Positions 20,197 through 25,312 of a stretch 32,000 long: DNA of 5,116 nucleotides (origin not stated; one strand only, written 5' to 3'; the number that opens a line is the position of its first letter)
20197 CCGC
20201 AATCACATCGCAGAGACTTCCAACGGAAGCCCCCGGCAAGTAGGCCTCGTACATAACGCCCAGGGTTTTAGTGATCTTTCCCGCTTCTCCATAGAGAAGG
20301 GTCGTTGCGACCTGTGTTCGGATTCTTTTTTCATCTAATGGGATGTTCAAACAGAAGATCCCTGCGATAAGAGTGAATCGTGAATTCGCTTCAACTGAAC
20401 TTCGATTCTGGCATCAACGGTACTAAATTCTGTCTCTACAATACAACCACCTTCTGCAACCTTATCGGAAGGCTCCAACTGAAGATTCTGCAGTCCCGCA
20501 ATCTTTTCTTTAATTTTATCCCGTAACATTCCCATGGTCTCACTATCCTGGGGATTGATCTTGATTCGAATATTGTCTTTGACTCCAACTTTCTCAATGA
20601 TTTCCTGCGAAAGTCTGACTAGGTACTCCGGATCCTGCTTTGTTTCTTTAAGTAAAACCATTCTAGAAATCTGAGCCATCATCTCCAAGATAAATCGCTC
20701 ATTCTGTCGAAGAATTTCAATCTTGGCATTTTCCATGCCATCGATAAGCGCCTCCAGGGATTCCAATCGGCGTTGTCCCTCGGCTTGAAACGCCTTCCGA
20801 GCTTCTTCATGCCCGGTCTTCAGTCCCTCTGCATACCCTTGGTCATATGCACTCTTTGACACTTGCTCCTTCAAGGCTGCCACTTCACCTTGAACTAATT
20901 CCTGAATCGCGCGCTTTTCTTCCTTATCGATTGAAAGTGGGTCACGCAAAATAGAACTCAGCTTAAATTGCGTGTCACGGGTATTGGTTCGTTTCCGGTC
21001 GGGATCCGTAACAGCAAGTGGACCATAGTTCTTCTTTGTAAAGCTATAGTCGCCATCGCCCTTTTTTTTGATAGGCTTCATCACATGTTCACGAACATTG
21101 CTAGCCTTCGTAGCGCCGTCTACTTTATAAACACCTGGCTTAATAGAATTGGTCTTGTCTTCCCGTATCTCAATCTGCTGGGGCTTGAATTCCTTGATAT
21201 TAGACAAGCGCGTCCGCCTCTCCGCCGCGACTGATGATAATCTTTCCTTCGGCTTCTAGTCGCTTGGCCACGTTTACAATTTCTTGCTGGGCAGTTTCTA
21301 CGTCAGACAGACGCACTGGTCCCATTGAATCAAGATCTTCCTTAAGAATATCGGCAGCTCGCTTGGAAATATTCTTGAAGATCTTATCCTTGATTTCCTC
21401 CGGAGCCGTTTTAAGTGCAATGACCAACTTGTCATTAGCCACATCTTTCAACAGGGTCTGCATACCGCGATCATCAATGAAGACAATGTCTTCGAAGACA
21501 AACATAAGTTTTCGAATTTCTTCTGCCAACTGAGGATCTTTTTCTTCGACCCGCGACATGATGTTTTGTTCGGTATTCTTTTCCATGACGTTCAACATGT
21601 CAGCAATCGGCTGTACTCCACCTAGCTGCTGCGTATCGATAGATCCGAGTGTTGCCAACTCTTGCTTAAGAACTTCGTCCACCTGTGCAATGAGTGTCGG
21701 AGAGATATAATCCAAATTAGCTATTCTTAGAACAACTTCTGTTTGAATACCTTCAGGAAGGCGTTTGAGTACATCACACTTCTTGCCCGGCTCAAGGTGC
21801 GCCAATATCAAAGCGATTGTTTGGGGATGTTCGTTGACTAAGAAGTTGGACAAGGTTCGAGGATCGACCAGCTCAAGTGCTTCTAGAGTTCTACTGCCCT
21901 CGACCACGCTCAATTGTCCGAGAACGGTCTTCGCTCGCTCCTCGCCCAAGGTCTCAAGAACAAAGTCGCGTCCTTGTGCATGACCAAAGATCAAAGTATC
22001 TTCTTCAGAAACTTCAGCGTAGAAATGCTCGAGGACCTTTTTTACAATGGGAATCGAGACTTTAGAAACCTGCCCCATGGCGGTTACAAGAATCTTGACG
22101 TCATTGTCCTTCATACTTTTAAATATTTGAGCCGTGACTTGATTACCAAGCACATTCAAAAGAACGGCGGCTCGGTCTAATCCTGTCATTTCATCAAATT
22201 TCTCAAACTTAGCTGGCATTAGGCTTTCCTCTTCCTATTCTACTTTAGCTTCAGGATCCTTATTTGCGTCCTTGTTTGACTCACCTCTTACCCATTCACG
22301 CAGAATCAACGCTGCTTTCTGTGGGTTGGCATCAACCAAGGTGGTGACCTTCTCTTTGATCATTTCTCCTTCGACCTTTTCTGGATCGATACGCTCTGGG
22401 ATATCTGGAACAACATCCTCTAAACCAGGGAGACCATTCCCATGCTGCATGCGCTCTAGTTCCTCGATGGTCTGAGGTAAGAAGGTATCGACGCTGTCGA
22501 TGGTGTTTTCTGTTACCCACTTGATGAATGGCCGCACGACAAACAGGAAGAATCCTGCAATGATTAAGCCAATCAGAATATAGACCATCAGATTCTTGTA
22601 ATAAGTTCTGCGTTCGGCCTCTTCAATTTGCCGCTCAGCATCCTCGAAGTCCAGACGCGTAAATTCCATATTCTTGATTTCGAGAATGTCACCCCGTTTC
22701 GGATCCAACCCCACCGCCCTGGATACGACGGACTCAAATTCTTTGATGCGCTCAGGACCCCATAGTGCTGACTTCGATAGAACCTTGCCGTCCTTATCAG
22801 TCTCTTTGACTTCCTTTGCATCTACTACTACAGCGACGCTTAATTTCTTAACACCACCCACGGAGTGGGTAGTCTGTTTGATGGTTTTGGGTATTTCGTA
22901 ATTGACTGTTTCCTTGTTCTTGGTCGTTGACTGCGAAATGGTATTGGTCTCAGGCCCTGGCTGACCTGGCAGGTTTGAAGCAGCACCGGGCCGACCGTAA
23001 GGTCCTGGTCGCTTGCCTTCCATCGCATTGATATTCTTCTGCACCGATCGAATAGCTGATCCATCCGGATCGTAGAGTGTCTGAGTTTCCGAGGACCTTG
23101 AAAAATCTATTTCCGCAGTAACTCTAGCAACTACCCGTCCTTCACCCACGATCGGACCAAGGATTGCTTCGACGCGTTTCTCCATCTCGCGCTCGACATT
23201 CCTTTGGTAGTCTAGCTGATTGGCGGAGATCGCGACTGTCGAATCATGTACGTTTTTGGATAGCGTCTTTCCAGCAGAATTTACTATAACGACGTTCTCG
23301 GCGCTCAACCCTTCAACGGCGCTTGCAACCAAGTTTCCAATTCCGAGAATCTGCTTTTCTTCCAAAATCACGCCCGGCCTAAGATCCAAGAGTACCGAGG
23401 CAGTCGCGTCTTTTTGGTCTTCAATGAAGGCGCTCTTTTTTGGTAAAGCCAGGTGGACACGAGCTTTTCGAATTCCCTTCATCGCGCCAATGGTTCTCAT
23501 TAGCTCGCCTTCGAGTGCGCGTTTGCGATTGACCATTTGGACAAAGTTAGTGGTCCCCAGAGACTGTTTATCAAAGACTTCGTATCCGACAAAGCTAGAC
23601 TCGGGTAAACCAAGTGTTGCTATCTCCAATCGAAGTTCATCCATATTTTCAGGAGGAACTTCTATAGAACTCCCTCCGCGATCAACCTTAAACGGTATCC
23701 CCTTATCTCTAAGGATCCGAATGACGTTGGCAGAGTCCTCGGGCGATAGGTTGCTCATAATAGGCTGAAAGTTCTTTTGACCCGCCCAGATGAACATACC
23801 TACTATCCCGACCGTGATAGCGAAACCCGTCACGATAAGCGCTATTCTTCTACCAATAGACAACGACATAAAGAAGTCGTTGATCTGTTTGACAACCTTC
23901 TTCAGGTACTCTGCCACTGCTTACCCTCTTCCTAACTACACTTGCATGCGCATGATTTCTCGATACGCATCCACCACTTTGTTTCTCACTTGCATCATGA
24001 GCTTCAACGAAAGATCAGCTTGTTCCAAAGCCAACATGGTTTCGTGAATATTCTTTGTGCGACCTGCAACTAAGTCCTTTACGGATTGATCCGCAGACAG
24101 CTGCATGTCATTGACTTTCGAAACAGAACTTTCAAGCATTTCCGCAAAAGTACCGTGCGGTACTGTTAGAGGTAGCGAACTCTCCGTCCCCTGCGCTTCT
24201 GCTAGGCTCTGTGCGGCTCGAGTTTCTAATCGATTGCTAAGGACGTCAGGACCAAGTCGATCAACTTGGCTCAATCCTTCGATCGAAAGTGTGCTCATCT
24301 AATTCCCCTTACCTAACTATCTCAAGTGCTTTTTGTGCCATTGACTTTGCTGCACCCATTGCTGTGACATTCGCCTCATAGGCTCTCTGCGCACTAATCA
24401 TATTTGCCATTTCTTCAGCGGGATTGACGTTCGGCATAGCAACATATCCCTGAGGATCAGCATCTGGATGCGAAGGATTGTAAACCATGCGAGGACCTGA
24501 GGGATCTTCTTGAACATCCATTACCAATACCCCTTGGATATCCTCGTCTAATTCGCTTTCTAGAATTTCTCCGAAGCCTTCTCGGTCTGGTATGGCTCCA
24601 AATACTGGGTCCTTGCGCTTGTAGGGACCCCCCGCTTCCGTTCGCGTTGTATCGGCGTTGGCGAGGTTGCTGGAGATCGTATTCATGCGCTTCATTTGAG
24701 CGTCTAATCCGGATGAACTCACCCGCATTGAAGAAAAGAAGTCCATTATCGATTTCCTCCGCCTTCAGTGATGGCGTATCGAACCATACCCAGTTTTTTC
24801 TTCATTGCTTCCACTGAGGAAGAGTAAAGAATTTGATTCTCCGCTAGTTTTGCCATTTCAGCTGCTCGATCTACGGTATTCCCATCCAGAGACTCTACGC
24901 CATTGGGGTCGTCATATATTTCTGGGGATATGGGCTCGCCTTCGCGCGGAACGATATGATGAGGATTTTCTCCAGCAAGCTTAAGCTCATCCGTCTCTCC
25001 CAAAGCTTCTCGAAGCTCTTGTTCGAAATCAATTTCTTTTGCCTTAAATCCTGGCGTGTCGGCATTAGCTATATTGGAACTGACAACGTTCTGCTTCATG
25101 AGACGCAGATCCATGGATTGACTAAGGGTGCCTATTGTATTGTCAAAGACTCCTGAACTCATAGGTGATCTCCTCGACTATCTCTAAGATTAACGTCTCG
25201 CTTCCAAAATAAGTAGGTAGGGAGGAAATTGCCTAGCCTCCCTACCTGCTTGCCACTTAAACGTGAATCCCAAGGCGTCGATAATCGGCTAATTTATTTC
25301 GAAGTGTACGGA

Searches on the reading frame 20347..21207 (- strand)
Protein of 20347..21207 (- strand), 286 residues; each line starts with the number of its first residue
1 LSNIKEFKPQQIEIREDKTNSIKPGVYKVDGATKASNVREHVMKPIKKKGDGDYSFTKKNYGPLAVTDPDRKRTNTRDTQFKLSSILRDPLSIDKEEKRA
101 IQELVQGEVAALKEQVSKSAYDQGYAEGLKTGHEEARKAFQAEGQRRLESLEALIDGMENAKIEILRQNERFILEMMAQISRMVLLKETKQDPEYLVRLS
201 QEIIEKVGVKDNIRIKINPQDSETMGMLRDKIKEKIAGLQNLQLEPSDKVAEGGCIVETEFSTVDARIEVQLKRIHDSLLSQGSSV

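Call 15: search_protein_families(library=pfam, proteins=[window:20347-21207:-], max_evalue=0.001)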
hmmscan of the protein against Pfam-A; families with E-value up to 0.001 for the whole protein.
window:20347-21207:- (286 aa): 1 family
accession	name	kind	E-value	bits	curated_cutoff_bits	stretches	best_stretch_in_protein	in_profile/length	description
PF02108.21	FliH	-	5e-18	65.7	24.1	1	148-275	4-128/128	Flagellar assembly protein FliH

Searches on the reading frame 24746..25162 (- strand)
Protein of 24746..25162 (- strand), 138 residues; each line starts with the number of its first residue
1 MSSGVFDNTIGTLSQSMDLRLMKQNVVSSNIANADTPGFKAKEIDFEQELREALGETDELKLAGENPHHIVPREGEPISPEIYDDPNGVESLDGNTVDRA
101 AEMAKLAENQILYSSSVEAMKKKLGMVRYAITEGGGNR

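Call 7: search_protein_families(library=pfam, proteins=[window:24746-25162:-], max_evalue=0.01)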
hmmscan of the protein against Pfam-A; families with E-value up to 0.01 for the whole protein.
window:24746-25162:- (138 aa): 1 family
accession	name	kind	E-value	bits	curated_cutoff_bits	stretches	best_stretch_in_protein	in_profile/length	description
PF00460.25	Flg_bb_rod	-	8.1e-09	35.7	20.7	1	22-40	13-31/31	Flagella basal body rod protein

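Call 8: search_protein_families(library=ncbifam, proteins=[window:24746-25162:-], max_evalue=0.01)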
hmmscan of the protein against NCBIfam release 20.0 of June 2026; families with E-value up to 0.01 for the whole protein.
window:24746-25162:- (138 aa): 28 families (the best 25 are shown)
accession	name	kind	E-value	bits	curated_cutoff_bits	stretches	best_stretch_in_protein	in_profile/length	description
TIGR01396.1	FlgB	equivalog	4.3e-31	107.8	59.05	1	6-131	1-130/131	flagellar basal body rod protein FlgB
NF009264.0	PRK12621.1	equivalog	4.4e-23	82.2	163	1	4-134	3-134/136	flagellar basal body rod protein FlgB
NF009263.0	PRK12620.1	equivalog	5.1e-18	65.4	158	1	5-132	4-131/133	flagellar basal body rod protein FlgB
NF009266.0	PRK12623.1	equivalog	8.1e-16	58.2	144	1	9-132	12-131/133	flagellar basal body rod protein FlgB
NF009328.0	PRK12685.1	equivalog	4.7e-15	56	169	1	6-131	5-113/116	flagellar basal body rod protein FlgB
NF005280.0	PRK06797.1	equivalog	1.6e-14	54.6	106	1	8-124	3-126/135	flagellar basal body rod protein FlgB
NF004654.1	PRK06004.1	equivalog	3.8e-14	53.7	142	1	15-131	4-124/126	flagellar basal body rod protein FlgB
NF005527.0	PRK07182.1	equivalog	1.1e-13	51.5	211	1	6-53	5-52/148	flagellar basal body rod protein FlgB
NF009265.0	PRK12622.1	equivalog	6.7e-13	48.9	145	1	6-115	4-118/135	flagellar basal body rod protein FlgB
NF009270.0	PRK12627.1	equivalog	9.2e-12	45.5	128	1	22-132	20-126/128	FlgB family protein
NF009262.0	PRK12619.1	equivalog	9.8e-11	42.2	183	1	9-125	8-121/130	flagellar basal body rod protein FlgB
NF004653.1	PRK06003.1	equivalog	1.9e-10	41.2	153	1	21-110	18-103/126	flagellar basal body rod protein FlgB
NF009267.0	PRK12624.1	equivalog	1.7e-08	35.1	241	1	7-121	8-130/143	flagellar basal body rod protein FlgB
NF009275.1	PRK12632.1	equivalog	5e-08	33.4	170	1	16-120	14-114/130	flagellar basal body rod protein FlgC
TIGR03506.1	FlgEFG_subfam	subfamily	2.1e-07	31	70.25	1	17-56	10-49/351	flagellar hook-basal body complex protein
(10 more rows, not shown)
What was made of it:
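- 24746..25162 (-): flgB, followed by the rest of the flagellar genes down to fliA at 2111-3163. TIGR01396 FlgB at 107.8 bits against a cutoff of 59 (call 8).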
